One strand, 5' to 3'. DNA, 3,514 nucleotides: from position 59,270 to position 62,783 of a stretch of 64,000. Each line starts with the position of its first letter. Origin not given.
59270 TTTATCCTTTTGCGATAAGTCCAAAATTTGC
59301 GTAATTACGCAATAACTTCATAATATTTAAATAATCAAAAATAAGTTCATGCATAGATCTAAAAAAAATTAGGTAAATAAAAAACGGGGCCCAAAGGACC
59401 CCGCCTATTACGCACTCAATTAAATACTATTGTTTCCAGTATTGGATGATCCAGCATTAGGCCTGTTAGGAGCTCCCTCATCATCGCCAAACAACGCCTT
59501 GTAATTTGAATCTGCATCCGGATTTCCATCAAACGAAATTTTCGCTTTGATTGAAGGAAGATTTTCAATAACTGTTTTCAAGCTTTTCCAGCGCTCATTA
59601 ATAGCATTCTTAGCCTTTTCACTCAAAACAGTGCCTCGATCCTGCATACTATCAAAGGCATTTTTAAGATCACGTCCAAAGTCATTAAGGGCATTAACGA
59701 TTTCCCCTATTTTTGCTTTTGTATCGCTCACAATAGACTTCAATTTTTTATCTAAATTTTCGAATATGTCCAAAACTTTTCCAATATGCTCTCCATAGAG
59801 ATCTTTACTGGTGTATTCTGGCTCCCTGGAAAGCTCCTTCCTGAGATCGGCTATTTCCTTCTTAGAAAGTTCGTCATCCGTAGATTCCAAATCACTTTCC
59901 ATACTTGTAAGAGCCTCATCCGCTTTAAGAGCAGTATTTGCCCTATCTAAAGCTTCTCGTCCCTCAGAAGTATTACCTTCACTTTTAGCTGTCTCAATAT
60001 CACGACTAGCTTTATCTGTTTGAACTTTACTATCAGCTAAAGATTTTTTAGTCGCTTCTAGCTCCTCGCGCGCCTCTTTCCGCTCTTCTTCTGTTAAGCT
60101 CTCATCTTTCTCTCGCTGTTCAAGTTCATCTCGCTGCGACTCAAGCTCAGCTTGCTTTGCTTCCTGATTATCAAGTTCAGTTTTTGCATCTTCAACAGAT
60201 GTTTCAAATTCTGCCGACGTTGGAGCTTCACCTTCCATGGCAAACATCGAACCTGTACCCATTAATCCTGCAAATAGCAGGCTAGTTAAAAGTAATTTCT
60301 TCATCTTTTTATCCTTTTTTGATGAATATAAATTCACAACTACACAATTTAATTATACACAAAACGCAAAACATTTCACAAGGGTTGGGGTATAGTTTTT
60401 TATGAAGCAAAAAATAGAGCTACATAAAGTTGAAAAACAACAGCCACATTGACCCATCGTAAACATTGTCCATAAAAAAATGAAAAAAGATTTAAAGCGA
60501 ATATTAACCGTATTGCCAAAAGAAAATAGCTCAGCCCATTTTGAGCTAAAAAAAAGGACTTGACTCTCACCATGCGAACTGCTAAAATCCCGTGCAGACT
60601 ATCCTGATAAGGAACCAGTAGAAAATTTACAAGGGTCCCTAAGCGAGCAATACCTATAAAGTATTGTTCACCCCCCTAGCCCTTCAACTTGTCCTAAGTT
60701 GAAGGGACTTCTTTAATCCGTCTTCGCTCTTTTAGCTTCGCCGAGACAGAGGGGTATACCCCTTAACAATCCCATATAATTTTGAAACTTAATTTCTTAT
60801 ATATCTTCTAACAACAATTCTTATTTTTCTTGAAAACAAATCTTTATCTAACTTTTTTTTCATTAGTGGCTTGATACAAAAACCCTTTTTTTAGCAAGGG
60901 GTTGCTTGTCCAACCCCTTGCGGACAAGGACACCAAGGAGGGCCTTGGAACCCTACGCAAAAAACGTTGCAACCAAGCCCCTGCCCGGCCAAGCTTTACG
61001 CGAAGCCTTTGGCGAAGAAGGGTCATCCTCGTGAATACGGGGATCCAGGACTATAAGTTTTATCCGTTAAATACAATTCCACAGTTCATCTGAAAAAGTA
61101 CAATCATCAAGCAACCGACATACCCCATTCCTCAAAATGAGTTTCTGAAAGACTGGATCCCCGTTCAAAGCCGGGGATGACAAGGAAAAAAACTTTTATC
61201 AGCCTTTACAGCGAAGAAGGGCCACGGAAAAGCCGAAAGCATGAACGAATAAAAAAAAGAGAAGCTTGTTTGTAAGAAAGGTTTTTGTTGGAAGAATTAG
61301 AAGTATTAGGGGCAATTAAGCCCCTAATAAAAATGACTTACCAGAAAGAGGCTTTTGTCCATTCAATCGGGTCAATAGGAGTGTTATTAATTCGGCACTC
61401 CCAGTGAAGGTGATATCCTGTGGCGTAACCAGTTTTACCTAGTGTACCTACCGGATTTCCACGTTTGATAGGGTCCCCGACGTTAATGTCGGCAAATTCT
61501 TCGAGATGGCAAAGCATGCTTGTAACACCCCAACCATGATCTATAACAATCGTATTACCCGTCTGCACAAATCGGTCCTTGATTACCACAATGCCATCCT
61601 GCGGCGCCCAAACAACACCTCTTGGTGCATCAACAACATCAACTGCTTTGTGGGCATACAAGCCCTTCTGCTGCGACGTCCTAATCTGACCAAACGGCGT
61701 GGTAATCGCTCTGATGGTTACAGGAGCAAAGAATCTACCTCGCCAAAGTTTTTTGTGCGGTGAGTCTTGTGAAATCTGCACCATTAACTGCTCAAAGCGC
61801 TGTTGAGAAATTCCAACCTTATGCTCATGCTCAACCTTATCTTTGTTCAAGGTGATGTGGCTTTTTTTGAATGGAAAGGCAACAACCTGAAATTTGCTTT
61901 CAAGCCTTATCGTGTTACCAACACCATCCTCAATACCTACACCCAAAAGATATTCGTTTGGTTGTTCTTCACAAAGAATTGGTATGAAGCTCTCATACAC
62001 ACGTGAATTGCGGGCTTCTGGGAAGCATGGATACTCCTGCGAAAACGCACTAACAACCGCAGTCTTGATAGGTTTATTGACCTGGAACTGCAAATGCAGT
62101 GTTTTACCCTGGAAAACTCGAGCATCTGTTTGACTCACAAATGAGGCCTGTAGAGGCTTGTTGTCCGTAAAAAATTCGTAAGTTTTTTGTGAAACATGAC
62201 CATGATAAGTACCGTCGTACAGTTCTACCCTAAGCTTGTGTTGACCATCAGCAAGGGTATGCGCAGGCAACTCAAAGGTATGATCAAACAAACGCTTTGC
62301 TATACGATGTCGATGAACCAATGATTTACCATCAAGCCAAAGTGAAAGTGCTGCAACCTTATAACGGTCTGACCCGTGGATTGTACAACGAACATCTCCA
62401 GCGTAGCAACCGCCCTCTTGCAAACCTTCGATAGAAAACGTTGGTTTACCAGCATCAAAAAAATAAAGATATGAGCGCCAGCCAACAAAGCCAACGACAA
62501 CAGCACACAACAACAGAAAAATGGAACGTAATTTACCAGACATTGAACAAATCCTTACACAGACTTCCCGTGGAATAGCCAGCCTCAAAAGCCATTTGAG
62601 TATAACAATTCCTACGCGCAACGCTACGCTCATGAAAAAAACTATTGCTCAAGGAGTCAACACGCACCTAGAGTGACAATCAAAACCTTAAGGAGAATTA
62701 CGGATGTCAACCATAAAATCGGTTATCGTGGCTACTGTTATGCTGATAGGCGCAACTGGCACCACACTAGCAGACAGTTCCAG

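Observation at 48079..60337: Tandem array of seven secreted coiled-coil paralogs with an almost invariant leader and hypervariable bodies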

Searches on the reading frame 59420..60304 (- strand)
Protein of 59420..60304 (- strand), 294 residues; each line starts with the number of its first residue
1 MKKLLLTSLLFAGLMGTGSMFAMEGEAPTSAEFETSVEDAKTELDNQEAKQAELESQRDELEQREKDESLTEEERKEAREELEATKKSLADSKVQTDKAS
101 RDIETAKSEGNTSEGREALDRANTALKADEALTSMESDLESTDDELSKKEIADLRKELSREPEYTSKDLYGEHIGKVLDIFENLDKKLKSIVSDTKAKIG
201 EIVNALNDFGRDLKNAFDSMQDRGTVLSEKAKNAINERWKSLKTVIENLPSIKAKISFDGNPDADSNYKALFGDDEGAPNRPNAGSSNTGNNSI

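Call 6: search_protein_families(library=pfam, proteins=[window:59420-60304:-], max_evalue=1)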
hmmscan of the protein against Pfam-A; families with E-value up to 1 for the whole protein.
window:59420-60304:- (294 aa): 10 families
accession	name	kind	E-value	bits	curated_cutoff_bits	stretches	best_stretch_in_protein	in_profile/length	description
PF00435.27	Spectrin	-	0.0025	18.7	29.9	1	172-247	27-97/105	Spectrin repeat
PF01025.24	GrpE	-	0.0073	16.4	25.8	1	124-219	12-107/165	GrpE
PF05478.16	Prominin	-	0.035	12.6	34.3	1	76-247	571-727/799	Prominin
PF04513.17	Baculo_PEP_C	-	0.039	14.5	38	1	175-249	34-97/140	Baculovirus polyhedron envelope protein, PEP, C terminus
PF02520.22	ANIS5_cation-bd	-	0.23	12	29.3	1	186-256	4-69/109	SXP/RAL-2 family protein Ani s 5-like, metal-binding domain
PF10779.14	XhlA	-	0.33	11.6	34.7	1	177-206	30-59/67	Haemolysin XhlA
PF05884.17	ZYG-11_interact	-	0.35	10.7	25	1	188-242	19-70/295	Interactor of ZYG-11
PF12722.12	Hid1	-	0.41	9.2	22.5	1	35-197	571-738/812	High-temperature-induced dauer-formation protein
PF08192.17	Peptidase_S64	-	0.96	8.3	23.6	0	34-216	19-210/692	Peptidase family S64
PF06818.20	Fez1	-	0.97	10.3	34.4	0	33-141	47-128/199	Fez1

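Call 7: search_protein_families(library=ncbifam, proteins=[window:59420-60304:-], max_evalue=1)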
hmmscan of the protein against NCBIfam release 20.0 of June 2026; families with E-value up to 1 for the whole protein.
window:59420-60304:- (294 aa): 13 families
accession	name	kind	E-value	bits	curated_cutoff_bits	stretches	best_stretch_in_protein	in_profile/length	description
TIGR04527.1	mycoplas_twoTM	subfamily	4.2e-05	23.3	125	2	165-257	37-135/248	MG_279/MG_280 family protein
NF041034.1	Rad50_Sulf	equivalog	0.0006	17.8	1000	1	35-254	191-423/872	DNA double-strand break repair ATPase Rad50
TIGR02168.1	SMC_prok_B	equivalog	0.0017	16.1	567.35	1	34-229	280-498/1181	chromosome segregation protein SMC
TIGR02169.1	SMC_prok_A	equivalog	0.0022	15.8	729.4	1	42-245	665-863/1165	chromosome segregation protein SMC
NF033636.1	acid_shock_Asr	equivalog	0.011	16.5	50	1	1-102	1-99/119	acid resistance repetitive basic protein Asr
NF045487.1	ASRP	equivalog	0.013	14.1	300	1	32-204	321-485/593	archaea-specific SMC-related protein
NF045780.1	TrlF_fam_ATP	equivalog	0.035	12.8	350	1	39-243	427-686/944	TrlF family AAA-like ATPase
NF008438.0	PRK11281.1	equivalog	0.037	11.8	991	1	32-240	33-241/1113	mechanosensitive channel MscK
NF002572.0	PRK02224.1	equivalog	0.046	12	1087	1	29-207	266-443/888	DNA double-strand break repair ATPase Rad50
NF047351.1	lipase_YSIRK_Sa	exception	0.086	11.1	650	1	30-149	33-153/704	YSIRK-targeted triacylglycerol lipase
NF046048.1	NlpC_P60_DIP1281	equivalog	0.09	11.6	517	1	33-153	211-332/587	DIP1281 family NlpC/P60 protein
NF040553.1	SGO_0316_fam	subfamily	0.17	9.4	1400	1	19-187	31-198/1486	SGO_0316/SGO_0317 family LPXTG-anchored serine peptidase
TIGR01547.1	phage_term_2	equivalog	0.18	11.2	105.05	0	146-192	175-221/396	PBSX family phage terminase large subunit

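Call 88: search_protein_families(library=phrogs, proteins=[window:59420-60304:-], max_evalue=0.01)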
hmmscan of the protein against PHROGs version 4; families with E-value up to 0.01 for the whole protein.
window:59420-60304:- (294 aa): 3 families
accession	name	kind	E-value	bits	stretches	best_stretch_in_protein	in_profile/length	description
phrog_167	-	tail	0.0011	17.7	1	34-252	59-268/1555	tail length tape measure protein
phrog_4070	-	tail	0.002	17.3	1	171-216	337-382/989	tail length tape measure protein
phrog_17020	-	unknown function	0.0025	18.1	1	179-249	121-192/353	-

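Call 89: search_protein_families(library=padloc, proteins=[window:59420-60304:-], max_evalue=0.01)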
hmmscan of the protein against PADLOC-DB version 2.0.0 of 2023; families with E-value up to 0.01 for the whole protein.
window:59420-60304:- (294 aa): 6 families
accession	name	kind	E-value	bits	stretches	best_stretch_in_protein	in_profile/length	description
PDLC00513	JetC1|JetC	-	0.00032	16.9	1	45-213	292-460/1140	DUF3584 domain; MukB-like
PDLC00551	JetC2|JetC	-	0.0011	14.9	1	30-234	291-492/1365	DUF3584 domain; MukB-like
PDLC00553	JetC2|JetC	-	0.0026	13.7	1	35-206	295-461/1361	DUF3584 domain; MukB-like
PDLC00503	JetC1|JetC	-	0.0044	13.1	1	45-235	296-484/1146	DUF3584 domain; MukB-like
PDLC00519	JetC1|JetC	-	0.0056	12.9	1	43-249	275-446/1097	DUF3584 domain; MukB-like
PDLC00579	JetC3|JetC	-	0.0089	11.9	0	32-225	788-980/1453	DUF3584 domain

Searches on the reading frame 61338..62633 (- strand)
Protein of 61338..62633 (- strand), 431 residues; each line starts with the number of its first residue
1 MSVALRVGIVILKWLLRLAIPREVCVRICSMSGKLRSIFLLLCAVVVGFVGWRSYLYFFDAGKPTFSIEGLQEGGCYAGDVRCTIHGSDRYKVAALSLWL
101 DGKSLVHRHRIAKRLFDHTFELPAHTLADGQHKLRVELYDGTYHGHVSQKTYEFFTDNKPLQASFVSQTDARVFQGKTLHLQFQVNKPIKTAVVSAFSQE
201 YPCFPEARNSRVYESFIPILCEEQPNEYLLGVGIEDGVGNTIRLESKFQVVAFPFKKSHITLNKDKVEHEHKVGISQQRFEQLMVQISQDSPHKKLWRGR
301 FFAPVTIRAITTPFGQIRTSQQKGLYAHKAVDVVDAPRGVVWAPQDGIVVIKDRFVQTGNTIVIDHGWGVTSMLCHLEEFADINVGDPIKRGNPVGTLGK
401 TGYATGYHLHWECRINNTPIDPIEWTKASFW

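Call 19: search_protein_families(library=pfam, proteins=[window:61338-62633:-], max_evalue=0.001)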
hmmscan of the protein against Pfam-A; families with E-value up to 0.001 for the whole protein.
window:61338-62633:- (431 aa): 1 family
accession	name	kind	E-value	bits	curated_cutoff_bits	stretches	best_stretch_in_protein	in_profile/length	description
PF01551.29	Peptidase_M23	-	6.5e-22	78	28.7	1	327-422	2-96/96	Peptidase family M23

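Call 55: find_related_loci(query=window:61338-62621:-, collection=genome_contigs, flank=10000)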
Query window:61338-62621:- (427 aa) in genome_contigs; peptide patterns used: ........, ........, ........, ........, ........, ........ (x = any residue, [..] = any of these).
63 stretches matched a pattern; 12 encode a relative of the query (tblastn E <= 1e-3); 12 distinct loci.
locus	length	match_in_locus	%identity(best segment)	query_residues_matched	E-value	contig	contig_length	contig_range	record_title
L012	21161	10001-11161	53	41-426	3e-149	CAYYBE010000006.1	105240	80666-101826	MAG TPA_asm: uncultured Candidatus Babeliaceae bacterium isolate SRP302447_co3_232 genome assembly, contig: NODE_526_len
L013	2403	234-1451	48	19-426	2e-152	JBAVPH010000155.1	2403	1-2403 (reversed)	MAG: Candidatus Babeliales bacterium isolate MFD02553_ilm_asm_bin1 k127_17477, whole genome shotgun sequence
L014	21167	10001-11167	51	31-421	4e-140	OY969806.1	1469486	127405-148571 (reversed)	MAG: uncultured bacterium isolate MFD00731.bin.2.58 genome assembly, chromosome: 1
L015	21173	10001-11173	51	31-423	5e-140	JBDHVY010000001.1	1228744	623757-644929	MAG: Candidatus Dependentiae bacterium isolate AS-MICRO-OLR.1 NODE_2_length_1228744_cov_9.698095, whole genome shotgun s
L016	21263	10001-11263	49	11-423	6e-138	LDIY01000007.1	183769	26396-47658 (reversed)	MAG: candidate division TM6 bacterium SOIL31 contig_11637, whole genome shotgun sequence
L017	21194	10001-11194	50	27-426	6e-135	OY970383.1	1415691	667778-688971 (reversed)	MAG: uncultured bacterium isolate MFD09671.bin.c.5 genome assembly, chromosome: 1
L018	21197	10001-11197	50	27-426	1e-134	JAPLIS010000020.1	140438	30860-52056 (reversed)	MAG: Candidatus Dependentiae bacterium isolate LacPavin_0920_SED4_MAG_38_17 LacPavin_0920_SED4_scaffold_80960, whole gen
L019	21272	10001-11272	46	1-426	9e-133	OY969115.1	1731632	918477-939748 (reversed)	MAG: uncultured bacterium isolate MFD01716.bin.c.1 genome assembly, chromosome: 1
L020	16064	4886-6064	48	31-426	1e-129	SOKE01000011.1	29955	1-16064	MAG: Candidatus Dependentiae bacterium isolate E44_bin52 NODE_405_length_29955_cov_6.956823, whole genome shotgun sequen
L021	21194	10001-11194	47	27-426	2e-127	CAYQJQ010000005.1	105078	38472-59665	MAG TPA_asm: uncultured Pseudomonadota bacterium isolate SRP242652_co2_67 genome assembly, contig: NODE_243_length_10507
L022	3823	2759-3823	50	37-393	6e-125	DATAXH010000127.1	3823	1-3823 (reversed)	MAG TPA_asm: Candidatus Babeliales bacterium isolate SMAG_U5648 k141_1757385, whole genome shotgun sequence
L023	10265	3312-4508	42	27-422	5e-105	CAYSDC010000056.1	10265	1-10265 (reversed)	MAG TPA_asm: uncultured Pseudomonadota bacterium isolate SRP285395_co2_342 genome assembly, contig: NODE_10164_length_10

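Call 63: find_related_loci(query=A4, collection=metagenome_contigs, flank=10000)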
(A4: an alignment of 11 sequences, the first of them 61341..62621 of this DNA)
Query A4 (427 aa) in metagenome_contigs; peptide patterns used: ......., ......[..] (x = any residue, [..] = any of these).
436 stretches matched a pattern; 227 encode a relative of the query (tblastn E <= 1e-3); the best 80 are kept; 80 distinct loci.
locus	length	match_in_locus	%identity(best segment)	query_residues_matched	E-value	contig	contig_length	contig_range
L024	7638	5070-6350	100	1-427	0e+0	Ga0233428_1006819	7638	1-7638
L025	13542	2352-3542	51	27-423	1e-149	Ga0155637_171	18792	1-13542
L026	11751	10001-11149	54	45-426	1e-149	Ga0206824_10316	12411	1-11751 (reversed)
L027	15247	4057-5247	54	27-426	3e-147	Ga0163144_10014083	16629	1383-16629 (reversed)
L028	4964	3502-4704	51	27-426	8e-149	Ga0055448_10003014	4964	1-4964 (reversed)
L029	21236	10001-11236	50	16-426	6e-147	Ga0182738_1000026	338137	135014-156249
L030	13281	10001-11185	51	30-426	2e-146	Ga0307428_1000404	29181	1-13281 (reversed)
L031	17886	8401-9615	52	23-426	1e-145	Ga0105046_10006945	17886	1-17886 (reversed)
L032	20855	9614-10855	49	13-426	3e-144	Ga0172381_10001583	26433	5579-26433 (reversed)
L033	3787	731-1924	50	27-426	6e-148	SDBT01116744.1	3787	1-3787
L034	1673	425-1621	50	30-426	3e-155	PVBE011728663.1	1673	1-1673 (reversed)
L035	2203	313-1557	51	18-426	6e-152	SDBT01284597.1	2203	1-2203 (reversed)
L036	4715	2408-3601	51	27-426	1e-144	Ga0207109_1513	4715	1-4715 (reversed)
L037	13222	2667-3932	51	6-426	2e-142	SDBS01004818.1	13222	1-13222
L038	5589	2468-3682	51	23-426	4e-143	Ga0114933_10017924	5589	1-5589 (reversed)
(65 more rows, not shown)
